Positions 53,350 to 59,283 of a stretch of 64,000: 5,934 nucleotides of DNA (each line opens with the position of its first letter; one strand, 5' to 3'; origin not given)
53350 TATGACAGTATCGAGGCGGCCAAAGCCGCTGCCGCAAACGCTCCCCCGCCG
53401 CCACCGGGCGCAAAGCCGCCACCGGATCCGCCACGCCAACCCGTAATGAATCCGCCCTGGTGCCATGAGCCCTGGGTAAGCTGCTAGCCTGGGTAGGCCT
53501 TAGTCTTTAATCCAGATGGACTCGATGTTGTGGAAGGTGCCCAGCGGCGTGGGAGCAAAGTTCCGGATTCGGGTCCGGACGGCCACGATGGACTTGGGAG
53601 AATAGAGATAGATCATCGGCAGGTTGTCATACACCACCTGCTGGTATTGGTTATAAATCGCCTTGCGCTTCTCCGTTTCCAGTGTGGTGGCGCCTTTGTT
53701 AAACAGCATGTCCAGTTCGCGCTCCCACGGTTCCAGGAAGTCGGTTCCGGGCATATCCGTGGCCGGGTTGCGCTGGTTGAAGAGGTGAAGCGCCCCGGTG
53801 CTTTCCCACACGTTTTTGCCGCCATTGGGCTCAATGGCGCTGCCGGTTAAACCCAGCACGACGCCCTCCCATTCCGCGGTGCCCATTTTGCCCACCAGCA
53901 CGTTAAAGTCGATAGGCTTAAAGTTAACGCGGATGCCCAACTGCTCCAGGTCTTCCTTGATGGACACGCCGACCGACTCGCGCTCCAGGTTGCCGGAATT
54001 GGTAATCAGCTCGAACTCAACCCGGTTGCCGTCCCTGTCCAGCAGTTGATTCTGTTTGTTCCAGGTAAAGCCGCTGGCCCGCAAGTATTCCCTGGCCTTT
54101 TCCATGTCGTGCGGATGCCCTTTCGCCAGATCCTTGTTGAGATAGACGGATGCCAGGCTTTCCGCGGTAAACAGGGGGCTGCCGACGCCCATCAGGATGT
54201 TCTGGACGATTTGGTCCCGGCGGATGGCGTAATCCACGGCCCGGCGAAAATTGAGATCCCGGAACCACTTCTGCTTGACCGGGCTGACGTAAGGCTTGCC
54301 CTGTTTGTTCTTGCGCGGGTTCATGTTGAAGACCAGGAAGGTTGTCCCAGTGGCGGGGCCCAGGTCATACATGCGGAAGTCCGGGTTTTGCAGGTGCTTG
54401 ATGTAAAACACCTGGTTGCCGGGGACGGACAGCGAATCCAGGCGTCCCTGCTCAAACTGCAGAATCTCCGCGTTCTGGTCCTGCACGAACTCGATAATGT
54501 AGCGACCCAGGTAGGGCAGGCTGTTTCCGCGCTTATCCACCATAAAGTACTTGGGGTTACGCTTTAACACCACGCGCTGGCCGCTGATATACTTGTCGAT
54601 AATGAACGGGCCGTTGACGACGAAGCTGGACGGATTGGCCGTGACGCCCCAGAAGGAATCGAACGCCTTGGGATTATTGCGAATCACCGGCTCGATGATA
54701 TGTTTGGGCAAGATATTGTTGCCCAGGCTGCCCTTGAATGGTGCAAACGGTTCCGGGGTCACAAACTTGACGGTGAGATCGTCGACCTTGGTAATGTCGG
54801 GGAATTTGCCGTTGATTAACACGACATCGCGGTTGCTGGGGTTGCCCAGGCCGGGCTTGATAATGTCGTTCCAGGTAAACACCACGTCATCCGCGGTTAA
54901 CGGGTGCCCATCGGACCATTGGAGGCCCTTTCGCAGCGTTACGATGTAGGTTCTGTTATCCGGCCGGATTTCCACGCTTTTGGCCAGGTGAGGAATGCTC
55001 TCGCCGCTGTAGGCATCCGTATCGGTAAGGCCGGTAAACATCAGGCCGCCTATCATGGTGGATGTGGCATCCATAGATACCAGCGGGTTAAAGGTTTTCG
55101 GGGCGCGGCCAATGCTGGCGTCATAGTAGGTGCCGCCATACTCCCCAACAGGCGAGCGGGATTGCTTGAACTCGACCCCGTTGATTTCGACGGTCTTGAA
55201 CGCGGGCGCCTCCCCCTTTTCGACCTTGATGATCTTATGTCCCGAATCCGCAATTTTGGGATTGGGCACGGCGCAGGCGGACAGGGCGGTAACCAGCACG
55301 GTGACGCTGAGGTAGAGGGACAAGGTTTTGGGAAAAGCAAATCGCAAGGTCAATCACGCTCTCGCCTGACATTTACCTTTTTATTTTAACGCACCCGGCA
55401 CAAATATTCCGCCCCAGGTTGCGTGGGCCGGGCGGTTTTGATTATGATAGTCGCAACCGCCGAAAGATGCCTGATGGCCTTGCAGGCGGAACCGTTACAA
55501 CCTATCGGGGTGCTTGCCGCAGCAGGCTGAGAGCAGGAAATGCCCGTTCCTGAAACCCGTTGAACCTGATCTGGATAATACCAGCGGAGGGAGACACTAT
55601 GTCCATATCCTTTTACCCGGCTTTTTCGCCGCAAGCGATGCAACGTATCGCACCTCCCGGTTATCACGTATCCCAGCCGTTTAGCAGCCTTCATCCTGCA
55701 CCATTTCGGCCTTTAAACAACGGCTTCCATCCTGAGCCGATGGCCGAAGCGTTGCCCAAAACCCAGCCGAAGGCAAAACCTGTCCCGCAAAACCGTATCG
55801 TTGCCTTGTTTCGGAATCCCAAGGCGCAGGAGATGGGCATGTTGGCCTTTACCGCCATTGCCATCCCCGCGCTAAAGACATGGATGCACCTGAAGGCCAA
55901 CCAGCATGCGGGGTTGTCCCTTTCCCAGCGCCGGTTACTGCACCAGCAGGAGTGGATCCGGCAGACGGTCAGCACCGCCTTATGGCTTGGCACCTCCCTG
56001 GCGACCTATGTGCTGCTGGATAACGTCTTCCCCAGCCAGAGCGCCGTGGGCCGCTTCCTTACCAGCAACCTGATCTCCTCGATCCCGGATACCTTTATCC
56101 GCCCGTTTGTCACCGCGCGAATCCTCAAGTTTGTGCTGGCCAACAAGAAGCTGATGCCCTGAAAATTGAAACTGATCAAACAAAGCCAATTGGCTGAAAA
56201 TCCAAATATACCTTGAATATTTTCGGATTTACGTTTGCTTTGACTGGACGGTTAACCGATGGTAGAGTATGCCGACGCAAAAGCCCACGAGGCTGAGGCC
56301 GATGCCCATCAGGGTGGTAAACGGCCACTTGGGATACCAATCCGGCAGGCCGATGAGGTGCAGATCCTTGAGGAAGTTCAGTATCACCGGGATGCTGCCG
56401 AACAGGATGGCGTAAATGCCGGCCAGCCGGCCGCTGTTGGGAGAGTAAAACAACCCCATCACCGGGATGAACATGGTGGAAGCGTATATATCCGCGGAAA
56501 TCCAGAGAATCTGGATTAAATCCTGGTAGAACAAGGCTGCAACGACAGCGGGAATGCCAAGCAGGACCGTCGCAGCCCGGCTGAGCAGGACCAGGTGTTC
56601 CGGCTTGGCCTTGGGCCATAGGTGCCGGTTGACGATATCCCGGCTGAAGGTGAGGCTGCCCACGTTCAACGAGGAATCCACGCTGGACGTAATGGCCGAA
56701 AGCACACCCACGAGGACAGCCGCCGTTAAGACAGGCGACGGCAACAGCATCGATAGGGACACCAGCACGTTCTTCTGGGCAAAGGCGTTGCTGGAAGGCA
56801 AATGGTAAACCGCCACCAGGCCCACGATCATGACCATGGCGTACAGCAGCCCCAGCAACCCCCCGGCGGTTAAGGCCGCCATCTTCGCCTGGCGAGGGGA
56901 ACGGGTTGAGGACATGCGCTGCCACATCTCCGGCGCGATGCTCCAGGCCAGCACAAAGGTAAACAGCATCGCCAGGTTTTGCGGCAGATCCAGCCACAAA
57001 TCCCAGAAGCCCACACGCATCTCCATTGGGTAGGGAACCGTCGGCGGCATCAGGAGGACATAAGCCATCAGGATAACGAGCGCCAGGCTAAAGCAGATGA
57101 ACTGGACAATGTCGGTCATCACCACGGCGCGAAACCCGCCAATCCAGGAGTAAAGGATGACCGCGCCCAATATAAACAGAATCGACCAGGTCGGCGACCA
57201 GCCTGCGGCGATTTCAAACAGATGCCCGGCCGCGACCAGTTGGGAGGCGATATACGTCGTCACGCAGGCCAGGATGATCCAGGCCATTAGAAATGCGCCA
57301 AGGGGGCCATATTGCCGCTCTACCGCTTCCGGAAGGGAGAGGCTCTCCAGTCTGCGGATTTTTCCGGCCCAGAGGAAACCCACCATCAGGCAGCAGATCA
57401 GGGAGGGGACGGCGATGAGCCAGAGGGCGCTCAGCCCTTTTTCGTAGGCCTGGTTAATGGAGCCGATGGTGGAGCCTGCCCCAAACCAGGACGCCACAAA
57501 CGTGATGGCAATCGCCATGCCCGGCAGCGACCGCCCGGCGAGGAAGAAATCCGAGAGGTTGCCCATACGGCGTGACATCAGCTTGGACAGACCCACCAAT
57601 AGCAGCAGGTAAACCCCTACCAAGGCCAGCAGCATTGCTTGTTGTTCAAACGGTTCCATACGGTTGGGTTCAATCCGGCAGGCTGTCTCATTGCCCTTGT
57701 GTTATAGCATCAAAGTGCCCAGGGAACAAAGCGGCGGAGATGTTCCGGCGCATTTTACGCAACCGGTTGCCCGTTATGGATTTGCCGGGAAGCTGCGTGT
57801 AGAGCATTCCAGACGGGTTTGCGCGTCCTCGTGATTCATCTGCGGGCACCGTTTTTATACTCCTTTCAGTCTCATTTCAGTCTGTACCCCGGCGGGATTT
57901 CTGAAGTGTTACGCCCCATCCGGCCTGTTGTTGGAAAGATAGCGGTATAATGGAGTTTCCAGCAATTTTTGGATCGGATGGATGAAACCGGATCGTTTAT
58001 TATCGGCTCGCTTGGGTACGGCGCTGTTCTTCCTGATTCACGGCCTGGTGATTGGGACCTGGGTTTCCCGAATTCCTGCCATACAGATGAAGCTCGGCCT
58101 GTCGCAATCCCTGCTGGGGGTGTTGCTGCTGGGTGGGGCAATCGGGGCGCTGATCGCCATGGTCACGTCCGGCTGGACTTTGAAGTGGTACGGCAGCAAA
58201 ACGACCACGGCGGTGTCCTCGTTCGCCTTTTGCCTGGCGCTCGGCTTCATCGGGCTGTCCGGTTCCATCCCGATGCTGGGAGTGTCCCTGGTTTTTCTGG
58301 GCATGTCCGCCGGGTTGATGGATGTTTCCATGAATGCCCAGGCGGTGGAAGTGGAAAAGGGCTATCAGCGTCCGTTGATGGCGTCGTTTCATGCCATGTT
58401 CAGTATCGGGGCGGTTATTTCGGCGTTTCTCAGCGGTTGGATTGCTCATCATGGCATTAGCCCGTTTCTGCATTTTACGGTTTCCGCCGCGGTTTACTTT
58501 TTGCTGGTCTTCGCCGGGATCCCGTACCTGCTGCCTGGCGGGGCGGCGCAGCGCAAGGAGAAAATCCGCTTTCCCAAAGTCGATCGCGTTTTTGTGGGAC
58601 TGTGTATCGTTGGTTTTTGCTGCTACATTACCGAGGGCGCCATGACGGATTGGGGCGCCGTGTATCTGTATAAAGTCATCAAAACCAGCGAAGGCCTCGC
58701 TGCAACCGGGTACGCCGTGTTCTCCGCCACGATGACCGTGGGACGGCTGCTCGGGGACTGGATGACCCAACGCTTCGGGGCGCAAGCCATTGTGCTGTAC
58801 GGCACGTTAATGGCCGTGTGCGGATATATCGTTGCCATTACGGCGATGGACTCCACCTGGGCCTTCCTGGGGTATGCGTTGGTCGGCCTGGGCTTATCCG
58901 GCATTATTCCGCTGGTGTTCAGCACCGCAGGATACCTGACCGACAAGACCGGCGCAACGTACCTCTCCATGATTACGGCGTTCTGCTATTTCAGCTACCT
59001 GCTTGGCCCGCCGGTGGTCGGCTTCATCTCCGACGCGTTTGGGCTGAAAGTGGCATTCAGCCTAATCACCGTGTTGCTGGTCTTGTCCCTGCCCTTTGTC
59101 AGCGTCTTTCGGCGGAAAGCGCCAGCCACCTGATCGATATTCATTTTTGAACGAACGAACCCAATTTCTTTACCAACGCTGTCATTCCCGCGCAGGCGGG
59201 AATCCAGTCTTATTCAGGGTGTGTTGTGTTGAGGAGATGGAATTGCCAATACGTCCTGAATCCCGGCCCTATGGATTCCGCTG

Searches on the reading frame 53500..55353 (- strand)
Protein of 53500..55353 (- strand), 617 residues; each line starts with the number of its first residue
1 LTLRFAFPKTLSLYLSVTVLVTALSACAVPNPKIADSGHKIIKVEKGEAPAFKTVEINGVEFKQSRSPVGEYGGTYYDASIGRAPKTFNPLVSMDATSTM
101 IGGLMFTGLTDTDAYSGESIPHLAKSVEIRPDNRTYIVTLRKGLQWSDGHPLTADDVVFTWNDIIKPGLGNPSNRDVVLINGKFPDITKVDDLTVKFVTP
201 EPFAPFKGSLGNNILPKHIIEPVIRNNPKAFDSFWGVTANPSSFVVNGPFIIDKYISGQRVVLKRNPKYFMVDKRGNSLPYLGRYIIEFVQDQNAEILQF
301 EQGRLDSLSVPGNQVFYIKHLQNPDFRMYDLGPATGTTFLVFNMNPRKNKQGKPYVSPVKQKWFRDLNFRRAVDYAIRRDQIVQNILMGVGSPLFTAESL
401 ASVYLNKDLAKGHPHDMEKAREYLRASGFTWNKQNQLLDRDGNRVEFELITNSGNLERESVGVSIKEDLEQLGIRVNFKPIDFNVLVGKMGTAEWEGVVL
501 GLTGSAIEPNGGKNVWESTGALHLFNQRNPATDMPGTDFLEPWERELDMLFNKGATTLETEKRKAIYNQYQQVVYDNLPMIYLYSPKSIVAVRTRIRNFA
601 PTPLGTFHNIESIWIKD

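Call 73: search_protein_families(library=pfam, proteins=[window:53500-55353:-], max_evalue=0.0001)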
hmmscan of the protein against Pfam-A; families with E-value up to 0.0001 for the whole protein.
window:53500-55353:- (617 aa): 1 family
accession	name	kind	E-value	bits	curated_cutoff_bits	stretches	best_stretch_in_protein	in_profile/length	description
PF00496.27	SBP_bac_5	-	4.8e-72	243.6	32.4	1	120-511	3-355/368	Bacterial extracellular solute-binding proteins, family 5 Middle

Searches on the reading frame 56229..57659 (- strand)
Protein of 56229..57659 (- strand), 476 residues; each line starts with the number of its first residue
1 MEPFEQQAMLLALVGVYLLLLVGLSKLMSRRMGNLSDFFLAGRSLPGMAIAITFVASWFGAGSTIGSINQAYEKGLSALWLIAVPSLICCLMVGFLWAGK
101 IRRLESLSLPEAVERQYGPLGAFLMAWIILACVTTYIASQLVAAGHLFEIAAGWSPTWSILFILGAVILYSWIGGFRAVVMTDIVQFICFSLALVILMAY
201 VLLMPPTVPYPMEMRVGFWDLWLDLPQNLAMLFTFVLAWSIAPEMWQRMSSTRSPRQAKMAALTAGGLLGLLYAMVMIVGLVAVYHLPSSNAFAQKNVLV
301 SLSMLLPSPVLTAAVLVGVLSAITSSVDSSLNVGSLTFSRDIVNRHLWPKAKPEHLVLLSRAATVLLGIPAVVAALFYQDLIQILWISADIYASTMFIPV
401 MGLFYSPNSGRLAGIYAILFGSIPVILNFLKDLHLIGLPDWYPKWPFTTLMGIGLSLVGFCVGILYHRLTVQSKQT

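Call 73: search_protein_families(library=pfam, proteins=[window:56229-57659:-], max_evalue=0.0001)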
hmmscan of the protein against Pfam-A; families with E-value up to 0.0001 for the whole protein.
window:56229-57659:- (476 aa): 1 family
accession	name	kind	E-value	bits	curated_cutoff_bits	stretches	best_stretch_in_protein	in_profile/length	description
PF00474.23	SSF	-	1.4e-31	110.2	22.8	1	38-403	1-389/406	Sodium:solute symporter family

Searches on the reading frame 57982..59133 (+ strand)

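Call 73: search_protein_families(library=pfam, proteins=[window:57982-59133:+], max_evalue=0.0001)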
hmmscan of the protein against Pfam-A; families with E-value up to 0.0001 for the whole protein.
window:57982-59133:+ (383 aa): 1 family
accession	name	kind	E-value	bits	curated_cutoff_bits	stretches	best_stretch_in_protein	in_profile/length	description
PF07690.21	MFS_1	-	3.7e-25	89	33.4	1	18-327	6-332/347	Major Facilitator Superfamily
